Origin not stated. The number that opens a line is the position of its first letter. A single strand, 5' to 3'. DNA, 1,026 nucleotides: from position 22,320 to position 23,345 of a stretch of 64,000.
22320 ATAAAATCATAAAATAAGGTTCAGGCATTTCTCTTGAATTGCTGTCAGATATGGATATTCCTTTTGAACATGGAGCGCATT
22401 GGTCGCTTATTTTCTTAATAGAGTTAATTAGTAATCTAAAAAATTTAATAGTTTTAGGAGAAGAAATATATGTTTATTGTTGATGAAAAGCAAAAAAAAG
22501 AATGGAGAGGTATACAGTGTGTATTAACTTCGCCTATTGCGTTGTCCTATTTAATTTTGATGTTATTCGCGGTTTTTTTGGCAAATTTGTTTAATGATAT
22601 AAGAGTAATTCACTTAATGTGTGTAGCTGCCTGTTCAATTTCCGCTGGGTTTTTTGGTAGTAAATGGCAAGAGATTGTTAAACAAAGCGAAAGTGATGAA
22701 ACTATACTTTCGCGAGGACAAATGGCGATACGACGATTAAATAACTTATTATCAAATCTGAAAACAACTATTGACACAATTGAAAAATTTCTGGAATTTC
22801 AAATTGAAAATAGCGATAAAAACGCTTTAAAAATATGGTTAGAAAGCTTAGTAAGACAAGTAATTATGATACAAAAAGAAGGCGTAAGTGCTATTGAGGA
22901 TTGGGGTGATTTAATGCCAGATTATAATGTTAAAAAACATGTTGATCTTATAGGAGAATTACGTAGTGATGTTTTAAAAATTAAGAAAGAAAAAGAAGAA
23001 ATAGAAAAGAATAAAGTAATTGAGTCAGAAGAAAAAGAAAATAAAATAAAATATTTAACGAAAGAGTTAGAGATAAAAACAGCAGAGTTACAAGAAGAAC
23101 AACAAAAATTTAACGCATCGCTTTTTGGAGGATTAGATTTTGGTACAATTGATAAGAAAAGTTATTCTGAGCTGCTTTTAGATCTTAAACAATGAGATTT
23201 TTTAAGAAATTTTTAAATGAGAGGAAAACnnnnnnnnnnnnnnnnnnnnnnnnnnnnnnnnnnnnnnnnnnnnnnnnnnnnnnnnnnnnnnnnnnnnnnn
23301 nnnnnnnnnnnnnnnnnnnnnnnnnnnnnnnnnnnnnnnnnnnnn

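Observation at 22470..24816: Three-gene Abi-like module: 2TM coiled-coil protein + HEPN/Abi_C protein + TM-anchored protein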

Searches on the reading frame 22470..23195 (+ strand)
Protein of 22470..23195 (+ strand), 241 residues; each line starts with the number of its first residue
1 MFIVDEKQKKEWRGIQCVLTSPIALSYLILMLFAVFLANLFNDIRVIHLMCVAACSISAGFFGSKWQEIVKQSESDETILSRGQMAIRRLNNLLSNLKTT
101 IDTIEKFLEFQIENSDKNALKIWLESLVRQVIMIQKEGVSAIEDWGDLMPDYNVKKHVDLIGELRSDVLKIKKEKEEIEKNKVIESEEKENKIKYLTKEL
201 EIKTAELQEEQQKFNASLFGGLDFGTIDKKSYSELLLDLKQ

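Call 3: search_protein_families(library=pfam, proteins=[window:22470-23195:+], max_evalue=0.1)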
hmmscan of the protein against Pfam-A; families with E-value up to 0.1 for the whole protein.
window:22470-23195:+ (241 aa): 1 family
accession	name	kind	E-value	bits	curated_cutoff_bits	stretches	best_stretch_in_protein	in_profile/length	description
PF18663.7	Pallilysin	-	0.035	14.6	25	1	61-122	37-98/118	Pallilysin beta barrel domain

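Call 4: search_protein_families(library=padloc, proteins=[window:22470-23195:+], max_evalue=0.1)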
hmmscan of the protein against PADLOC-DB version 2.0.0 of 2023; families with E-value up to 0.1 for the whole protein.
window:22470-23195:+ (241 aa): 1 family
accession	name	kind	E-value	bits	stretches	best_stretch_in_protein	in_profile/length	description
PDLC01439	typeIV_DinG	-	0.014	12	1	101-199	216-294/575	CAS-IV-A; associated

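Call 9: search_protein_families(library=ncbifam, proteins=[window:22470-23195:+], max_evalue=0.1)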
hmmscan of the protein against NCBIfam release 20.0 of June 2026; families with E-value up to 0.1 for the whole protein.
window:22470-23195:+ (241 aa): 1 family
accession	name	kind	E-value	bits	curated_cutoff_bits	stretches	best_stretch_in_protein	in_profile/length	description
NF010738.0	PRK14140.1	equivalog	0.0091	15.8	137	1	89-148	85-145/191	nucleotide exchange factor GrpE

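Call 10: find_homologous_proteins(query=window:22470-23195:+)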
Query window:22470-23195:+ (241 aa): 1 proteins with E <= 0.001 among 852 candidates.
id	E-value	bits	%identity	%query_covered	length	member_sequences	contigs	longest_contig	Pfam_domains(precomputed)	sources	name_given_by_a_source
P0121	1.8e-148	510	100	100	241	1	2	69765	-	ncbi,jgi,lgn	ncbi:MAG: hypothetical protein PVI75_01820 [Gammaproteobacteria bacterium]|jgi:hypothetical protein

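Call 29: search_protein_representatives(protein=window:22470-23195:+)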
Query: 241 residues. Proteins with E-value up to 0.001 (for the whole library): 310; up to 1e-10: 58; up to 1e-30: 1. The best 150 are listed.
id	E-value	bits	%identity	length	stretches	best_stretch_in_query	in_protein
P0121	5.8e-149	509.9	100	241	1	1-241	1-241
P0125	2.5e-15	72.9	28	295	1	8-224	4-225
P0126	4.1e-15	72.2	29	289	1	7-223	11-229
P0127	4.3e-15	72.2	33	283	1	6-193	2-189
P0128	4.5e-15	72.1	29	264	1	10-204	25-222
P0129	1.6e-14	70.3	29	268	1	11-213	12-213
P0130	2.2e-14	69.8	26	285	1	8-209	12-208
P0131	6.5e-14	68.3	26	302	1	6-216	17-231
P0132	1.6e-13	67.0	27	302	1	20-214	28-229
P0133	1.8e-13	66.8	24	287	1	12-223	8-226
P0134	2.5e-13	66.4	24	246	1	9-216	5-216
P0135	2.8e-13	66.2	26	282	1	7-224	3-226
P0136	3.0e-13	66.1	28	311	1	55-231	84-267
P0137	3.2e-13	66.1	28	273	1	9-220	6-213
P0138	3.4e-13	66.0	26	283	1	9-229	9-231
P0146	2.0e-12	63.4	29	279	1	9-226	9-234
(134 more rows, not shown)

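Call 32: search_protein_families(library=pfam, alignment_id=A3, max_evalue=0.01)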
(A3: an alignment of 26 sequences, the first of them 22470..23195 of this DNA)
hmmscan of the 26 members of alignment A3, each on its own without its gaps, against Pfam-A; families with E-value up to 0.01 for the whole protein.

A. member 1, window:22470-23195:+ (241 aa): 0 families

B. families by the number of members that match (of 26 scanned): 33 families (the first 25 are shown)
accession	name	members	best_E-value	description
PF09723.15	Zn_ribbon_8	3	1e-05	Zinc ribbon domain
PF01155.25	HypA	3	0.00096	Hydrogenase/urease nickel incorporation, metallochaperone, hypA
PF12670.12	DUF3792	3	0.0018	Protein of unknown function (DUF3792)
PF08614.16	ATG16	2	0.00036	Autophagy protein 16 (ATG16)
PF25014.1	NET2A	2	0.00069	NET2A-like domain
PF24319.2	DUF7491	2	0.0016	Coiled-coil region of unknown function (DUF7491)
PF12773.13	DZR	2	0.0045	Double zinc ribbon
PF00038.26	Filament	2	0.0046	Intermediate filament protein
PF18210.6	Knl1_RWD_C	1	1.7e-05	Knl1 RWD C-terminal domain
PF14023.12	Bestrophin-like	1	4.7e-05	Bestrophin-like domain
PF07200.18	Mod_r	1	5.8e-05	Modifier of rudimentary (Mod(r)) protein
PF21773.2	ODAD1_CC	1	5.8e-05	ODAD1 central coiled coil region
PF23451.1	Zn_ribbon_PaaD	1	0.00013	PaaD zinc beta ribbon domain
PF18256.6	HscB_4_cys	1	0.00076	Co-chaperone HscB tetracysteine metal binding motif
PF05911.16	FPP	1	0.0012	Filament-like plant protein, long coiled-coil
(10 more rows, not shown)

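Call 33: find_encoding_contigs(protein=P0125, flank=5000, max_places=4)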
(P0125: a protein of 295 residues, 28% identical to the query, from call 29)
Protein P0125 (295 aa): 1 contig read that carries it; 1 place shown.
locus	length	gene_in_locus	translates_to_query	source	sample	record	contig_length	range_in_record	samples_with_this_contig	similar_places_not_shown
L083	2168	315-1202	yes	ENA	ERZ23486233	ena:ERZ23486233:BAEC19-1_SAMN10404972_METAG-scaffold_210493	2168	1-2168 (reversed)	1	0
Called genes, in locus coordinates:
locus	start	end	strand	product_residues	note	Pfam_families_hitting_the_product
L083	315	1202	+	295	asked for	-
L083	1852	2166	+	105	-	?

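Call 36: find_related_loci(query=A4, collection=metagenome_contigs, flank=5000)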
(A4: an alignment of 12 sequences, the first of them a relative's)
Query A4 (287 aa) in metagenome_contigs; peptide patterns used: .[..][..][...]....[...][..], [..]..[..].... (x = any residue, [..] = any of these).
105 stretches matched a pattern; 67 encode a relative of the query (tblastn E <= 1e-3); 67 distinct loci.
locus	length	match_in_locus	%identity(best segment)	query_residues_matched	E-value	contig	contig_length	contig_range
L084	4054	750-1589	40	1-285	1e-66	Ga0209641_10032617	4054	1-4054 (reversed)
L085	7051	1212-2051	40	1-285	1e-66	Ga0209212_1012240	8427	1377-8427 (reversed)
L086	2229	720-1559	40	1-285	4e-68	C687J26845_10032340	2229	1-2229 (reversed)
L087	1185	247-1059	37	3-285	1e-63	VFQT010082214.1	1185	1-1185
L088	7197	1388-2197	39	3-278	4e-58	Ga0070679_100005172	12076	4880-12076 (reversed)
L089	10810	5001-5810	39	3-278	4e-58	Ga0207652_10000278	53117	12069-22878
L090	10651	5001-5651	45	1-217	3e-57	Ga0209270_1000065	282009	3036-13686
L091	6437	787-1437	45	1-217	3e-57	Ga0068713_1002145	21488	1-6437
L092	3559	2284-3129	38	2-284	2e-57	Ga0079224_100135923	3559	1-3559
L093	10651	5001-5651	45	1-217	3e-57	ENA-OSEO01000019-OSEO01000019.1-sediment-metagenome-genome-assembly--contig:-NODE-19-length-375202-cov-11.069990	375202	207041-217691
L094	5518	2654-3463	35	2-284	2e-55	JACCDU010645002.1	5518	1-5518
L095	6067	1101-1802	40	3-233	2e-54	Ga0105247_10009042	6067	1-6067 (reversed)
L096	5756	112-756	43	1-221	2e-54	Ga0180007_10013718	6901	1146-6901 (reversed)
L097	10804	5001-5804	37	4-287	1e-53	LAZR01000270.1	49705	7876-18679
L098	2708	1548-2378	38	1-285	2e-53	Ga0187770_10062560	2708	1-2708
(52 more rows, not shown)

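Call 41: search_protein_families(library=padloc, alignment_id=A3, max_evalue=0.01)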
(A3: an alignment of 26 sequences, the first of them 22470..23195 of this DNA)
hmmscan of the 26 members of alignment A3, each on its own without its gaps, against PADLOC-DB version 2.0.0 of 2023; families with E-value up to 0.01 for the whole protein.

A. member 1, window:22470-23195:+ (241 aa): 0 families

B. families by the number of members that match (of 26 scanned): 44 families (the first 25 are shown)
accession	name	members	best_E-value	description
PDLC03859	LmuB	10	2.9e-05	-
PDLC00551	JetC2|JetC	3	0.00013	DUF3584 domain; MukB-like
PDLC03863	LmuB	3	0.00039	-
PDLC00519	JetC1|JetC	3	0.00094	DUF3584 domain; MukB-like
PDLC00518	JetC1|JetC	3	0.002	DUF3584 domain; MukB-like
PDLC00262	LmuB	2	3.8e-05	AAA ATPase domain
PDLC03862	LmuB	2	4.1e-05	-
PDLC03839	LeoA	2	0.00011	-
PDLC00553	JetC2|JetC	2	0.0022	DUF3584 domain; MukB-like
PDLC00516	JetC1|JetC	2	0.0024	DUF3584 domain; MukB-like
PDLC02741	PbeC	2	0.0029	PbeC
PDLC03860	LmuB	2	0.0043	-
PDLC02722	PbeC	2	0.0045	PbeC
PDLC02723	PbeC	2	0.0051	PbeC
PDLC00006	DruC1|DruC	2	0.0077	Unknown function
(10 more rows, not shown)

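Call 42: search_protein_families(library=phrogs, proteins=[window:22470-23195:+, P0133, P0146], max_evalue=0.01)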
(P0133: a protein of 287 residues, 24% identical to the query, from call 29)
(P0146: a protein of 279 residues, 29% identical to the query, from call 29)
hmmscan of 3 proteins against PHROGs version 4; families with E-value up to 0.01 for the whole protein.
window:22470-23195:+ (241 aa): 0 families

P0133 (287 aa): 0 families

P0146 (279 aa): 0 families

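Call 58: search_solved_structures(query=A3, max_evalue=1)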
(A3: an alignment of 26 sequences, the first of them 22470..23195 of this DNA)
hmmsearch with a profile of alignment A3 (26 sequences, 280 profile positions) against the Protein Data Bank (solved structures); distinct sequences matched with E-value up to 1: 67 (the best 60 are shown).
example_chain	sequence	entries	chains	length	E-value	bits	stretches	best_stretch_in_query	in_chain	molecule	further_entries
1zxa_A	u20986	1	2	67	0.00037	23.1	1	175-219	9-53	cGMP-dependent protein kinase 1, alpha isozyme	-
4zry_B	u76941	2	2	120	0.00089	21.9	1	160-225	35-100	Keratin, type II cytoskeletal 1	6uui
8q84_J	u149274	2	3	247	0.0022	20.6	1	153-220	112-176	DASH complex subunit DUO1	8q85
3o0z_A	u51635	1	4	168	0.018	17.6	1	159-226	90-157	Rho-associated protein kinase 1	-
5gox_A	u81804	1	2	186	0.02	17.4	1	170-266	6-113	DNA repair protein RAD50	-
4r4l_A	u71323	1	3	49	0.029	16.9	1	176-219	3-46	cGMP-dependent protein kinase 1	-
6w6l_6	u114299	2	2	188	0.034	16.7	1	165-220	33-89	Calcium load-activated calcium channel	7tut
2a3d_A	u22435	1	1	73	0.034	16.7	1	152-212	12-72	PROTEIN (DE NOVO THREE-HELIX BUNDLE)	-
6jfv_B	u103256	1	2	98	0.043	16.3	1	159-224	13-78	Keratin, type II cytoskeletal 5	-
5y05_A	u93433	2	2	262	0.045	16.3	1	153-275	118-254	msmeg_4306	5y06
2pms_C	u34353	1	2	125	0.047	16.2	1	155-217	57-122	PNEUMOCOCCAL SURFACE PROTEIN A (PSPA)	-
8th8_S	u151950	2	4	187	0.058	15.9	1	162-225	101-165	Coiled-coil domain-containing protein 153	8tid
5frg_A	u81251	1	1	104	0.065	15.7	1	142-220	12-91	FORMIN-BINDING PROTEIN 1-LIKE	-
8glv_AW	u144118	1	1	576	0.069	15.7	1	167-245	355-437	Cilia- and flagella-associated protein 100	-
2i13_A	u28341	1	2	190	0.079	15.5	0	250-277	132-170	Aart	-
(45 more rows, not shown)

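Call 65: predict_structure(alignment_id=A3)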
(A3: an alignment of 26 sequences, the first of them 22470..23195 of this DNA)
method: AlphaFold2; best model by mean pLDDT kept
length: 241 residues; sequences in the alignment: 26
mean_pLDDT: 79.8   pTM: 0.47
mean pLDDT of the five models: 79.8, 78.7, 76.3, 73.7, 71.6
residues with pLDDT >= 90: 14; 70-90: 190; 50-70: 27; < 50: 10
segments of 3 or more residues with pLDDT < 50: 222-228, 239-241
pLDDT, mean of each block of 10 residues (from residue 1): 76 85 88 86 84 82 80 78 80 83 85 85 87 83 71 77 88 88 77 90 89 72 48 56 48
secondary structure, 60 per line:
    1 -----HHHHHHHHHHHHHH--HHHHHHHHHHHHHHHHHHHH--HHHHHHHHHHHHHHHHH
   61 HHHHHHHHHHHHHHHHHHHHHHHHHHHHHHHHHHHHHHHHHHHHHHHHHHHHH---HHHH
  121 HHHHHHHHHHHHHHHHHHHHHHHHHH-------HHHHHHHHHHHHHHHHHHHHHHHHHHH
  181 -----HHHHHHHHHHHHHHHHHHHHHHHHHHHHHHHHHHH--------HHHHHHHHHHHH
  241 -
elements in order: H6-19 H22-41 H44-113 H117-146 H154-180 H186-220 H229-240

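Call 79: search_protein_families(library=pfam, alignment_id=A6, max_evalue=0.00001)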
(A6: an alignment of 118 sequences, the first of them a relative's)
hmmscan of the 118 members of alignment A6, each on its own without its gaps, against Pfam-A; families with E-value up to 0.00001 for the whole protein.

A. member 1, L084:1526-2053:- (176 aa): 0 families

B. families by the number of members that match (of 118 scanned): 101 families (the first 25 are shown)
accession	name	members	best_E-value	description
PF00589.27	Phage_integrase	4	2e-28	Phage integrase family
PF01936.24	NYN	3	3e-09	NYN domain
PF01555.25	N6_N4_Mtase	2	7.9e-45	DNA methylase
PF04471.18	Mrr_cat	2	1.6e-35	Restriction endonuclease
PF03235.19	GmrSD_N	2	3e-30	GmrSD restriction endonuclease, N-terminal domain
PF13304.12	AAA_21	2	3e-21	AAA domain, putative AbiEii toxin, Type IV TA system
PF13102.12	Phage_int_SAM_5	2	5.2e-21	Phage integrase SAM-like domain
PF13175.12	AAA_15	2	5.9e-18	AAA ATPase domain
PF02384.22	N6_Mtase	2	1.8e-12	N-6 DNA Methylase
PF07669.17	Eco57I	2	3.4e-12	Eco57I restriction-modification methylase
PF17293.8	Arm-DNA-bind_5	2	7.2e-10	Arm DNA-binding domain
PF13649.12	Methyltransf_25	2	6.2e-07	Methyltransferase domain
PF09545.15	RE_AccI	1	5.3e-109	AccI restriction endonuclease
PF12987.12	DUF3871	1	8.5e-109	Domain of unknown function, B. Theta Gene description (DUF3871)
PF18135.7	Type_ISP_C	1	8.8e-91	Type ISP C-terminal specificity domain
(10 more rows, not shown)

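Call 88: search_dna_similar(query=P0133, collection=plasmids, mode=protein, max_rows=15, max_evalue=0.001)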
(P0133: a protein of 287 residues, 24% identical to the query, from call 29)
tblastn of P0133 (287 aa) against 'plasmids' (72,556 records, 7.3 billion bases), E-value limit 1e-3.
No match.
